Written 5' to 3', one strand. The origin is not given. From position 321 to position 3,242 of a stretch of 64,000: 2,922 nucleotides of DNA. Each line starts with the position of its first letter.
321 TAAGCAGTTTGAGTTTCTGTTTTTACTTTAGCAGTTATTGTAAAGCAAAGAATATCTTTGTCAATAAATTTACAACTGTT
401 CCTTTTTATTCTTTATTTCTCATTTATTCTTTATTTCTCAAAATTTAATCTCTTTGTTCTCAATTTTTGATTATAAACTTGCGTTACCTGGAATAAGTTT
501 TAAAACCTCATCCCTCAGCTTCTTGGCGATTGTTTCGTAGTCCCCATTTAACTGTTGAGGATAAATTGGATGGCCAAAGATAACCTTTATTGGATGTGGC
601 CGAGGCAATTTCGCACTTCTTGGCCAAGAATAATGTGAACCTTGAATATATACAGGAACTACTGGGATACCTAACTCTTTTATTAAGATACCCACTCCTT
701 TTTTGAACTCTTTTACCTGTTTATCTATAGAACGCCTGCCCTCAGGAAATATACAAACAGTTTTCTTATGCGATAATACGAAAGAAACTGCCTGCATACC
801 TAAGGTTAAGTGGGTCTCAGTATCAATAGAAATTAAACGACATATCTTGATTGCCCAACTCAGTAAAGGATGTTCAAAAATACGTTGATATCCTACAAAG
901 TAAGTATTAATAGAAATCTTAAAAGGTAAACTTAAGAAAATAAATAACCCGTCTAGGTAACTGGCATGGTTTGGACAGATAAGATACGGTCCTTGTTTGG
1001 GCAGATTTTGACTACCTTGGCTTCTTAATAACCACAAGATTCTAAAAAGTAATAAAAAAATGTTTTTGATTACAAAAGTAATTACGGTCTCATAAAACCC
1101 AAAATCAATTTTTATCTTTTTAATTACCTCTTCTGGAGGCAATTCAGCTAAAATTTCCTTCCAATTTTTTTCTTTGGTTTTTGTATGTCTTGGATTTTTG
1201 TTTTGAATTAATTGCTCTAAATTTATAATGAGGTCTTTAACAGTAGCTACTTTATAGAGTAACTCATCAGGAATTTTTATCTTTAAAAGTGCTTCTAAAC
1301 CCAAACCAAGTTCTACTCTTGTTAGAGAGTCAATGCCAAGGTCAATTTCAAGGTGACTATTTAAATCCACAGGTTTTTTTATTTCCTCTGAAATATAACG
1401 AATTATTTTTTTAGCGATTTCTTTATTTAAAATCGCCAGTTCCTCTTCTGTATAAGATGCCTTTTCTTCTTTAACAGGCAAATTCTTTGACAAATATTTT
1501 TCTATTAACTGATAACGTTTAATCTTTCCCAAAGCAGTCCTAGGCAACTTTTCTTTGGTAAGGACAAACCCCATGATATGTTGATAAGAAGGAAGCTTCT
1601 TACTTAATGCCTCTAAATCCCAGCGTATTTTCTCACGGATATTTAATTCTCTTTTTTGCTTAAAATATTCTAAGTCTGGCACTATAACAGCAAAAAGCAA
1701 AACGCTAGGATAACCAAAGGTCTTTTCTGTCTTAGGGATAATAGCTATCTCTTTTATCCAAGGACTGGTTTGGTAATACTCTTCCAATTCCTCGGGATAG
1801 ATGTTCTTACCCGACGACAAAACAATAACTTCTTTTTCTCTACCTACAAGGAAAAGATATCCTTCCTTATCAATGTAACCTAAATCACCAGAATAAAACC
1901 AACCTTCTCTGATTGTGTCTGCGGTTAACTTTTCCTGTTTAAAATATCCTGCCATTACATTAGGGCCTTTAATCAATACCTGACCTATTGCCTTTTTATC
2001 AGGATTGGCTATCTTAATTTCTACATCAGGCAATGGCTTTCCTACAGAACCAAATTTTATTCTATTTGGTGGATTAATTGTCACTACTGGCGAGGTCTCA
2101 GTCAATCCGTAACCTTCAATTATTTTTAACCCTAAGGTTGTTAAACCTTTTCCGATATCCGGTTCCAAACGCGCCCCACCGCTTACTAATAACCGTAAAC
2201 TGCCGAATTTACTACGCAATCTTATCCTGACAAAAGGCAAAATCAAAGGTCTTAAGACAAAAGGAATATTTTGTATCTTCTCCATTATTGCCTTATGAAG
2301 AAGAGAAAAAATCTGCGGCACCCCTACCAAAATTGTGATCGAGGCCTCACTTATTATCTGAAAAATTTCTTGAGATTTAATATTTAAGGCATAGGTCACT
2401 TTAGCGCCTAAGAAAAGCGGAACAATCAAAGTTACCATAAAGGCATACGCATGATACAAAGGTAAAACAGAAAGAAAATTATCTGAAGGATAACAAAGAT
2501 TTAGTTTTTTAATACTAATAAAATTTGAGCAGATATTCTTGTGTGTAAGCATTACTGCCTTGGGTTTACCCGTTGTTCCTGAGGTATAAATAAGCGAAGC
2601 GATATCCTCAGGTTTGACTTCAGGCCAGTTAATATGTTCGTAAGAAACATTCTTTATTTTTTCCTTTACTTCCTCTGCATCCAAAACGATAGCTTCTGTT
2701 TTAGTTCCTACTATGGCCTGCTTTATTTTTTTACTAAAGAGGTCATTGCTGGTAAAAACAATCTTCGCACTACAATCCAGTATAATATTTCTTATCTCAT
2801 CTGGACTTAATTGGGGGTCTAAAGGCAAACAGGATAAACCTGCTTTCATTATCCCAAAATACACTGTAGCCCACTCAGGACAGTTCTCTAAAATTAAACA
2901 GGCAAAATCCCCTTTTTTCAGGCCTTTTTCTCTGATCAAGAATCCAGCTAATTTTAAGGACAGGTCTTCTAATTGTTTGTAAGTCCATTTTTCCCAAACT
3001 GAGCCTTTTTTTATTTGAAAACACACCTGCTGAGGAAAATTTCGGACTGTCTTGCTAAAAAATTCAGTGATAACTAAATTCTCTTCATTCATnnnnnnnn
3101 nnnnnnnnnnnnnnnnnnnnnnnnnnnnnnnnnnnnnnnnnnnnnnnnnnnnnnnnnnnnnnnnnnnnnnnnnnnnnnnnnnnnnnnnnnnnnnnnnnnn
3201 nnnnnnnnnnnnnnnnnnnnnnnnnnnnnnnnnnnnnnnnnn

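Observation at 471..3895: Self-contained lipid re-acylation module: alpha/beta hydrolase ATGA-coupled to an acyl-AMP ligase–ACP–PlsC triple fusion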

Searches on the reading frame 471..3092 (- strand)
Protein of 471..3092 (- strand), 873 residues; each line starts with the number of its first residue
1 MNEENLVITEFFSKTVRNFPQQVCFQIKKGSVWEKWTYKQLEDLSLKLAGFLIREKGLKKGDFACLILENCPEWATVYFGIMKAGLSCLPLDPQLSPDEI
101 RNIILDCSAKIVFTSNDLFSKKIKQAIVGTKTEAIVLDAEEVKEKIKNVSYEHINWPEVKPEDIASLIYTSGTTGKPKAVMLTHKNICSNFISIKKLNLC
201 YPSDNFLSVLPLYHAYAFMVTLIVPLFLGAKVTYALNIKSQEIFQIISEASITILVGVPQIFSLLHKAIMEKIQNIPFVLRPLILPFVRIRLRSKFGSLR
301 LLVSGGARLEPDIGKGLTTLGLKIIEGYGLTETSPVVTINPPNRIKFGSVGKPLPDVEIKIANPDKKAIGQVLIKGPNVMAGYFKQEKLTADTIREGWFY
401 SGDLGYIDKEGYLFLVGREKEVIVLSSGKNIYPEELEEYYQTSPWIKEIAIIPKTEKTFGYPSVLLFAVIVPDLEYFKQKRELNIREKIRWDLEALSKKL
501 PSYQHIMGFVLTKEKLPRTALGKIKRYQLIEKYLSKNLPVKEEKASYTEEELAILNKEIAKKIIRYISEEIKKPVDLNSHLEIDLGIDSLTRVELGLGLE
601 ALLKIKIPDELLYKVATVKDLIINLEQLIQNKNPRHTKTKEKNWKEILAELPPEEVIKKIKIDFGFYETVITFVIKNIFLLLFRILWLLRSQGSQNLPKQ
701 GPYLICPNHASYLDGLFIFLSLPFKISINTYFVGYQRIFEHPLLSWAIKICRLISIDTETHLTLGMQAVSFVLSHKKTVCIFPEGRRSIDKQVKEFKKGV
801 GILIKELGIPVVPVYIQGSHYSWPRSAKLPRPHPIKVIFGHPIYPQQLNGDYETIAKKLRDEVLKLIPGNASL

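Call 3: search_protein_families(library=pfam, proteins=[window:471-3092:-], max_evalue=0.01)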
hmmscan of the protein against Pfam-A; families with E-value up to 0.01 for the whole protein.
window:471-3092:- (873 aa): 6 families
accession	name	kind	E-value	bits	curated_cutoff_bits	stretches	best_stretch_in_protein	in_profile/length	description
PF00501.34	AMP-binding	-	1e-84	285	29.9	1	13-384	2-384/384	AMP-binding enzyme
PF01553.26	Acyltransferase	-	1.5e-24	86.7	23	1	690-816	3-131/132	Acyltransferase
PF00550.31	PP-binding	-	7.6e-08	32.9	20.8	1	562-622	2-64/67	Phosphopantetheine attachment site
PF23562.2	AMP-binding_C_3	-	6.6e-06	26.9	20.8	1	421-534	2-113/124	AMP-binding enzyme C-terminal domain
PF10501.15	Ribosomal_L50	-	0.0054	17.3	25.1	0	558-638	10-86/109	Ribosomal subunit 39S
PF13193.12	AMP-binding_C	-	0.0068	17.7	24.5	0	435-523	1-76/76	AMP-binding enzyme C-terminal domain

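Call 4: search_protein_families(library=ncbifam, proteins=[window:471-3092:-], max_evalue=0.01)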
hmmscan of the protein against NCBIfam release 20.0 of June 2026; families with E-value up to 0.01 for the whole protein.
window:471-3092:- (873 aa): 120 families (the best 25 are shown)
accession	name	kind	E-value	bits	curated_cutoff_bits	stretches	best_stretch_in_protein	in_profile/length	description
NF004837.0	PRK06187.1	subfamily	1.1e-94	317.7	476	1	1-537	3-526/531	long-chain-fatty-acid--CoA ligase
NF006386.0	PRK08633.1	equivalog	5.3e-81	272.8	1221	2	140-418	745-1040/1147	acyl-[ACP]--phospholipid O-acyltransferase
NF005702.0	PRK07514.1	subfamily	9.1e-73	245.3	558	2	296-533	269-500/506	malonyl-CoA synthase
TIGR01923.1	menE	equivalog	3.8e-71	240.2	330.15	2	295-527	222-440/442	o-succinylbenzoate--CoA ligase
NF004114.0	PRK05605.1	equivalog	6.1e-71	239.4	766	2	124-534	185-570/575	long-chain-fatty-acid--CoA ligase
NF002966.0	PRK03640.1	equivalog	1.1e-68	232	556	1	10-532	6-479/483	o-succinylbenzoate--CoA ligase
NF052269.1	Staph_lig_FadD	equivalog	3.2e-68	230.3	650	1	34-531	26-491/499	long-chain-fatty-acid--CoA ligase FadD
NF005307.0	PRK06839.1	equivalog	5.7e-68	229.7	748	1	34-532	26-492/496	o-succinylbenzoate--CoA ligase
NF006181.0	PRK08314.1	subfamily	1.1e-65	221.9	705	1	35-533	49-554/563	long-chain-fatty-acid--CoA ligase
NF005714.0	PRK07529.1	subfamily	2.6e-64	217.7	632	3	296-462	337-517/640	acyl-CoA synthetase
NF004758.0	PRK06087.1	equivalog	2e-63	214.7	736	1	8-535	26-537/548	medium-chain fatty-acid--CoA ligase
NF006182.0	PRK08316.1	subfamily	9.6e-63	212.4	663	2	5-268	10-278/523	fatty acyl-CoA synthetase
NF006523.0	PRK08974.1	equivalog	5.3e-62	209.7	884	2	151-533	195-553/561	long-chain-fatty-acid--CoA ligase FadD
NF004229.0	PRK05677.1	subfamily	7.9e-62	209.5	879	2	141-536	186-558/563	long-chain-fatty-acid--CoA ligase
NF005291.0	PRK06814.1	equivalog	2.2e-60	204.7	1349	3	296-421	906-1034/1140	acyl-[ACP]--phospholipid O-acyltransferase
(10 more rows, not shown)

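Call 9: find_homologous_proteins(query=window:471-3092:-, max_evalue=1e-10)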
Query window:471-3092:- (873 aa): 7998 proteins with E <= 1e-10 among 8000 candidates; the best 120 are listed.
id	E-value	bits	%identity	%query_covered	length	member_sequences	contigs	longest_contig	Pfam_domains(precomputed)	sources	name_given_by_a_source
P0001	0.0e+0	1959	100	100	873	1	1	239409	PF00550.32,PF00501.35,PF23562.3,PF01553.27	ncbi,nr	ncbi:MAG: AMP-binding protein [Candidatus Omnitrophica bacterium]|nr:AMP-binding protein [Candidatus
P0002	0.0e+0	1454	73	100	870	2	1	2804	PF00550.32,PF00501.35,PF01553.27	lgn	-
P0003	0.0e+0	1449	73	100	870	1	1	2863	PF00550.32,PF00501.35,PF01553.27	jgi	jgi:long-chain acyl-CoA synthetase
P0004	0.0e+0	1420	72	99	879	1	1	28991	PF00550.32,PF00501.35,PF01553.27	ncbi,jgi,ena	ncbi:MAG: AMP-binding protein [Candidatus Omnitrophota bacterium]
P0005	0.0e+0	1404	71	99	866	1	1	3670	PF00550.32,PF00501.35,PF01553.27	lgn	-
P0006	0.0e+0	1376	69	100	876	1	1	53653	PF00550.32,PF00501.35,PF01553.27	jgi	jgi:long-chain acyl-CoA synthetase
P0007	0.0e+0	1275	64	99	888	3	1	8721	PF00550.32,PF00501.35,PF01553.27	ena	-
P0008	0.0e+0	1260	65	99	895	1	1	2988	PF00550.32,PF00501.35,PF01553.27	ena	-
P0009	0.0e+0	1253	65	99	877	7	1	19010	PF00550.32,PF00501.35,PF23562.3,PF01553.27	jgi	-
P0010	0.0e+0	1251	63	100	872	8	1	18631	PF00550.32,PF00501.35,PF01553.27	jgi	jgi:long-chain acyl-CoA synthetase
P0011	0.0e+0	1244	64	99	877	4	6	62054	PF00550.32,PF00501.35,PF01553.27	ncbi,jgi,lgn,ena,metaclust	metaclust:\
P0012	0.0e+0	1230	62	100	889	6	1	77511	PF00550.32,PF00501.35,PF01553.27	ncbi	-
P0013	0.0e+0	1224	62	99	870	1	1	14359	PF00550.32,PF00501.35,PF01553.27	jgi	jgi:long-chain acyl-CoA synthetase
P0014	0.0e+0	1220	62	99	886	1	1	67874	PF00550.32,PF00501.35,PF23562.3,PF01553.27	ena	-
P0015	0.0e+0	1212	62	99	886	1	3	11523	PF00550.32,PF00501.35,PF01553.27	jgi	jgi:long-chain acyl-CoA synthetase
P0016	0.0e+0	1209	62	99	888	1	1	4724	PF00550.32,PF00501.35,PF01553.27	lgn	-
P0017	0.0e+0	1198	61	99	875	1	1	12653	PF00550.32,PF00501.35,PF01553.27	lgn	-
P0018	0.0e+0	1179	61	99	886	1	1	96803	PF00550.32,PF00501.35,PF23562.3,PF01553.27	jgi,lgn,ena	-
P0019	0.0e+0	1177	59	100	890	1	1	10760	PF00550.32,PF00501.35,PF01553.27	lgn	-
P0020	0.0e+0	1173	60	99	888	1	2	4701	PF00550.32,PF00501.35,PF01553.27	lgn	-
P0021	0.0e+0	1167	61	99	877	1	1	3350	PF00550.32,PF00501.35,PF01553.27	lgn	-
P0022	0.0e+0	1166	60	99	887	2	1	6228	PF00550.32,PF00501.35,PF23562.3,PF01553.27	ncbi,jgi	jgi:long-chain acyl-CoA synthetase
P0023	0.0e+0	1160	60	99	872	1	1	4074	PF00550.32,PF00501.35,PF01553.27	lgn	-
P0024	0.0e+0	1153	58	99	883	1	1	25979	PF00550.32,PF00501.35,PF01553.27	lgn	-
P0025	0.0e+0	1152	60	99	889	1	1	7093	PF00550.32,PF00501.35,PF01553.27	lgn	-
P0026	0.0e+0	1149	59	99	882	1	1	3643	PF00550.32,PF00501.35,PF01553.27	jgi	jgi:long-chain acyl-CoA synthetase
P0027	0.0e+0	1147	58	99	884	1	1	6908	PF00501.35,PF23562.3,PF01553.27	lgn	-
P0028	0.0e+0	1145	59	99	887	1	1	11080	PF00550.32,PF00501.35,PF01553.27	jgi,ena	-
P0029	0.0e+0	1144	57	99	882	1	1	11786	PF00501.35,PF23562.3,PF01553.27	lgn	-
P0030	0.0e+0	1141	59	99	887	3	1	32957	PF00550.32,PF00501.35,PF01553.27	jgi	-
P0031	0.0e+0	1135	59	99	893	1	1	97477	PF00550.32,PF00501.35,PF01553.27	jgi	-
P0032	0.0e+0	1134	59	99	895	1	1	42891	PF00501.35,PF23562.3,PF01553.27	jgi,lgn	jgi:long-chain acyl-CoA synthetase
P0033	0.0e+0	1134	58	99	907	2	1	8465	PF00550.32,PF00501.35,PF01553.27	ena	-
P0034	0.0e+0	1132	67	85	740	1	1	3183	PF00550.32,PF00501.35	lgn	-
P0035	0.0e+0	1128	58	99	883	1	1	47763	PF00550.32,PF00501.35,PF23562.3,PF01553.27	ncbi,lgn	-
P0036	0.0e+0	1127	57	99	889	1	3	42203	PF00550.32,PF00501.35,PF01553.27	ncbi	-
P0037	0.0e+0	1127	60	99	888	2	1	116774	PF00550.32,PF00501.35,PF01553.27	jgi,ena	-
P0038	0.0e+0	1126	58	99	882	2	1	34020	PF00550.32,PF00501.35,PF01553.27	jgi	-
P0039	0.0e+0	1125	59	99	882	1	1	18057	PF00550.32,PF00501.35,PF01553.27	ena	-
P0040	0.0e+0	1124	57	99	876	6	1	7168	PF00550.32,PF00501.35,PF01553.27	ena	-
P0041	0.0e+0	1124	58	99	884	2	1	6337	PF00550.32,PF00501.35,PF01553.27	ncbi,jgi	jgi:long-chain acyl-CoA synthetase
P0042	0.0e+0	1124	59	99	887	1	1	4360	PF00550.32,PF00501.35,PF01553.27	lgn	-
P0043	0.0e+0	1124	57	99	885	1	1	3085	PF00550.32,PF00501.35,PF23562.3,PF01553.27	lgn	-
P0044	0.0e+0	1123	58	99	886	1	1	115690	PF00550.32,PF00501.35,PF01553.27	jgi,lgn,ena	-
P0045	0.0e+0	1120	57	99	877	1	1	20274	PF00550.32,PF00501.35,PF23562.3,PF01553.27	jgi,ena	-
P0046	0.0e+0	1118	71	79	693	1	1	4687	PF00550.32,PF00501.35,PF01553.27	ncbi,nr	ncbi:MAG: AMP-binding protein, partial [Candidatus Omnitrophota bacterium]|nr:AMP-binding protein [C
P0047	0.0e+0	1117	58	99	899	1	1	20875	PF00501.35,PF01553.27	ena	-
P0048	0.0e+0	1116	57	99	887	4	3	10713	PF00550.32,PF00501.35,PF23562.3,PF01553.27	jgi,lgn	-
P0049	0.0e+0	1116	57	99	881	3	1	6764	PF00501.35,PF23562.3,PF01553.27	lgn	-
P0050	0.0e+0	1115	57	99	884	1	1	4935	PF00550.32,PF00501.35,PF23562.3,PF01553.27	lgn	-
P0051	0.0e+0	1110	57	99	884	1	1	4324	PF00550.32,PF00501.35,PF23562.3,PF01553.27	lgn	-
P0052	0.0e+0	1109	58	99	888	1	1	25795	PF00550.32,PF00501.35,PF01553.27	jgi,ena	-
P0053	0.0e+0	1108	57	99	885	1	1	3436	PF00550.32,PF00501.35,PF01553.27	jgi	-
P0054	0.0e+0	1108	56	99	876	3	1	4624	PF00550.32,PF00501.35,PF23562.3,PF01553.27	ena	-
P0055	0.0e+0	1108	55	99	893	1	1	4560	PF00501.35,PF23562.3,PF01553.27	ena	-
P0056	0.0e+0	1107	59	99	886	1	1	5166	PF00550.32,PF00501.35,PF23562.3,PF01553.27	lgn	-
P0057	0.0e+0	1107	57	100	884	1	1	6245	PF00550.32,PF00501.35,PF01553.27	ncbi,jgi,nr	ncbi:MAG: AMP-binding protein [Candidatus Omnitrophica bacterium]|nr:AMP-binding protein [Candidatus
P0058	0.0e+0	1106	57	99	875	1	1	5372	PF00550.32,PF00501.35,PF01553.27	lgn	-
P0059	0.0e+0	1106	58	99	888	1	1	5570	PF00550.32,PF00501.35,PF01553.27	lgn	-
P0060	0.0e+0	1105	57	99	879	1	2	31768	PF00501.35,PF01553.27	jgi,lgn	jgi:long-chain acyl-CoA synthetase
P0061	0.0e+0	1104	58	99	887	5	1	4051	PF00550.32,PF00501.35,PF23562.3,PF01553.27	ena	-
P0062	0.0e+0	1104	57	99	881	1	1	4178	PF00550.32,PF00501.35,PF01553.27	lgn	-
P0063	0.0e+0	1103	57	99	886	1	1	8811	PF00550.32,PF00501.35,PF01553.27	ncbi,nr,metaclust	ncbi:MAG: hypothetical protein A3K54_04970 [Omnitrophica WOR_2 bacterium RBG_13_44_8]|nr:MAG: hypoth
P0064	0.0e+0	1103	57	99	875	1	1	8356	PF00550.32,PF00501.35,PF01553.27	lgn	-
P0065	0.0e+0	1101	58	99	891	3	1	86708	PF00550.32,PF00501.35,PF23562.3,PF01553.27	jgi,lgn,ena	-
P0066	0.0e+0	1101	55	99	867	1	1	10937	PF00550.32,PF00501.35,PF23562.3,PF01553.27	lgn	-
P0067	0.0e+0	1100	56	99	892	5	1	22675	PF00550.32,PF00501.35,PF23562.3,PF01553.27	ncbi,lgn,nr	ncbi:MAG: AMP-binding protein [Candidatus Omnitrophica bacterium]|nr:AMP-binding protein [Candidatus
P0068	0.0e+0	1099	57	99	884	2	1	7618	PF00550.32,PF00501.35,PF01553.27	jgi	-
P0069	0.0e+0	1098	56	99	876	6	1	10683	PF00550.32,PF00501.35,PF23562.3,PF01553.27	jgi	jgi:long-chain acyl-CoA synthetase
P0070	0.0e+0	1096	56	99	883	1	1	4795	PF00550.32,PF00501.35,PF23562.3,PF01553.27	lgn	-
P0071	0.0e+0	1096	55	99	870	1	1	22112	PF00501.35,PF23562.3,PF01553.27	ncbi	-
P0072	0.0e+0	1094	56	99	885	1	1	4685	PF00501.35,PF23562.3,PF01553.27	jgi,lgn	jgi:long-chain acyl-CoA synthetase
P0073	0.0e+0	1093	57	99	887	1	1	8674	PF00550.32,PF00501.35,PF23562.3,PF01553.27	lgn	-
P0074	0.0e+0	1092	57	99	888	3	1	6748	PF00501.35,PF23562.3,PF01553.27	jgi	-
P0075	0.0e+0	1092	55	99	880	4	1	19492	PF00501.35,PF23562.3,PF01553.27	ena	-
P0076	0.0e+0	1092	58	99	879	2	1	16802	PF00550.32,PF00501.35,PF01553.27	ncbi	-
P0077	0.0e+0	1091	58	99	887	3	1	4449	PF00550.32,PF00501.35,PF23562.3,PF01553.27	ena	-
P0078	0.0e+0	1088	55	99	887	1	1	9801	PF00550.32,PF00501.35,PF23562.3,PF01553.27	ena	-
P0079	0.0e+0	1080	57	99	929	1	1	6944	PF00550.32,PF00501.35,PF01553.27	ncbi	-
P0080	0.0e+0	1079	55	99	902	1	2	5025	PF00550.32,PF00501.35,PF01553.27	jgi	jgi:long-chain acyl-CoA synthetase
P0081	0.0e+0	1078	55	99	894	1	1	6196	PF00501.35,PF23562.3,PF01553.27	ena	-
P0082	0.0e+0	1078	55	99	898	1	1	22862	PF00550.32,PF00501.35,PF23562.3,PF01553.27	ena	-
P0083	0.0e+0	1078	56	99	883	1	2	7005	PF00550.32,PF00501.35,PF23562.3,PF01553.27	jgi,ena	-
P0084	0.0e+0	1076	57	99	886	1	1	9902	PF00550.32,PF00501.35,PF13193.13,PF01553.27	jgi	-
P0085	0.0e+0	1074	55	99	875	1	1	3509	PF00550.32,PF00501.35,PF01553.27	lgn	-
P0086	0.0e+0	1072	54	99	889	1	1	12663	PF00501.35,PF01553.27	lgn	-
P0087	0.0e+0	1072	56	99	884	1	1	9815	PF00550.32,PF00501.35,PF23562.3,PF01553.27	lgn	-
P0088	0.0e+0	1071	55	99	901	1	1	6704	PF00550.32,PF00501.35,PF01553.27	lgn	-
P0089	0.0e+0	1070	55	99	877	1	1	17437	PF00550.32,PF00501.35,PF01553.27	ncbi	ncbi:MAG: AMP-binding protein [Candidatus Omnitrophota bacterium]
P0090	0.0e+0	1070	56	99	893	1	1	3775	PF00550.32,PF00501.35,PF01553.27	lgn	-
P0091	0.0e+0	1069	56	99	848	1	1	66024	PF00550.32,PF00501.35,PF01553.27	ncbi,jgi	ncbi:MAG: AMP-binding protein [Candidatus Omnitrophota bacterium]|jgi:long-chain acyl-CoA synthetase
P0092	0.0e+0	1067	53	99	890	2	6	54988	PF00550.32,PF00501.35,PF01553.27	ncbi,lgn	-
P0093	0.0e+0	1067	57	99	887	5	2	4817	PF00501.35,PF01553.27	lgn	-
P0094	0.0e+0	1066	55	99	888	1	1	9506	PF00550.32,PF00501.35,PF01553.27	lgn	-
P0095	0.0e+0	1064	54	99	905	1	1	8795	PF00501.35,PF23562.3,PF01553.27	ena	-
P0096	0.0e+0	1063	55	99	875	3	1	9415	PF00550.32,PF00501.35,PF01553.27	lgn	-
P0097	0.0e+0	1063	55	99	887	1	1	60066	PF00550.32,PF00501.35,PF23562.3,PF01553.27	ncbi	ncbi:MAG: AMP-binding protein [Candidatus Omnitrophota bacterium]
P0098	0.0e+0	1062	55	99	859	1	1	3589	PF00550.32,PF00501.35,PF01553.27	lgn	-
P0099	0.0e+0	1058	55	99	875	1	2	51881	PF00501.35,PF01553.27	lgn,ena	-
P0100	0.0e+0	1057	55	99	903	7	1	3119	PF00550.32,PF00501.35,PF01553.27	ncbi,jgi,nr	ncbi:MAG: AMP-binding protein [Candidatus Omnitrophica bacterium]|nr:AMP-binding protein [Candidatus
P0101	0.0e+0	1057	56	96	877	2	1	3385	PF00550.32,PF00501.35,PF01553.27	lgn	-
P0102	0.0e+0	1056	55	99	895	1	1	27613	PF00550.32,PF00501.35,PF23562.3,PF01553.27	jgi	-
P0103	0.0e+0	1055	54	99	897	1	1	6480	PF00550.32,PF00501.35,PF01553.27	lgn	-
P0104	0.0e+0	1053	56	99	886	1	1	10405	PF00550.32,PF00501.35,PF23562.3,PF01553.27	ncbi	ncbi:MAG: AMP-binding protein [Candidatus Omnitrophota bacterium]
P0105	0.0e+0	1052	55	99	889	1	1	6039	PF00550.32,PF00501.35,PF01553.27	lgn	-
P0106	0.0e+0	1049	55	99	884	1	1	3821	PF00550.32,PF00501.35,PF01553.27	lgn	-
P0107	0.0e+0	1049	53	99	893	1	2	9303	PF00550.32,PF00501.35,PF01553.27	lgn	-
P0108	0.0e+0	1049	55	99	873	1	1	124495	PF00550.32,PF00501.35,PF01553.27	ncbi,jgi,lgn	ncbi:MAG: AMP-binding protein [Candidatus Omnitrophota bacterium]|jgi:long-chain acyl-CoA synthetase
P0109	0.0e+0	1047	53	99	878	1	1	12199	PF00550.32,PF00501.35,PF23562.3,PF01553.27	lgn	-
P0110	0.0e+0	1046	54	99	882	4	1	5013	PF00501.35,PF01553.27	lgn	-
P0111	0.0e+0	1046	54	99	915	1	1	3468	PF00550.32,PF00501.35,PF01553.27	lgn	-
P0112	0.0e+0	1044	52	99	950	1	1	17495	PF00550.32,PF00501.35,PF01553.27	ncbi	ncbi:MAG: AMP-binding protein [Candidatus Omnitrophota bacterium]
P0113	0.0e+0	1041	54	99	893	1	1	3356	PF00550.32,PF00501.35,PF01553.27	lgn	-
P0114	0.0e+0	1039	55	99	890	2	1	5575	PF00550.32,PF00501.35,PF23562.3,PF01553.27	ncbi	ncbi:MAG: AMP-binding protein [Candidatus Omnitrophota bacterium]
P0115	0.0e+0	1038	54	99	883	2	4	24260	PF00550.32,PF00501.35,PF01553.27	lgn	-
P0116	0.0e+0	1035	53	99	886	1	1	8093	PF00501.35,PF23562.3,PF01553.27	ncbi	-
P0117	0.0e+0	1033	53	99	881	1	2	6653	PF00550.32,PF00501.35,PF01553.27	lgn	-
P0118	0.0e+0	1032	53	99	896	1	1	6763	PF00550.32,PF00501.35,PF01553.27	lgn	-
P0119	0.0e+0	1031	54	99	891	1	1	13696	PF00550.32,PF00501.35,PF01553.27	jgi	-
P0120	0.0e+0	1029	52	99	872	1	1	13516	PF00501.35,PF23562.3,PF01553.27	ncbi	ncbi:MAG: AMP-binding protein [Candidatus Omnitrophota bacterium]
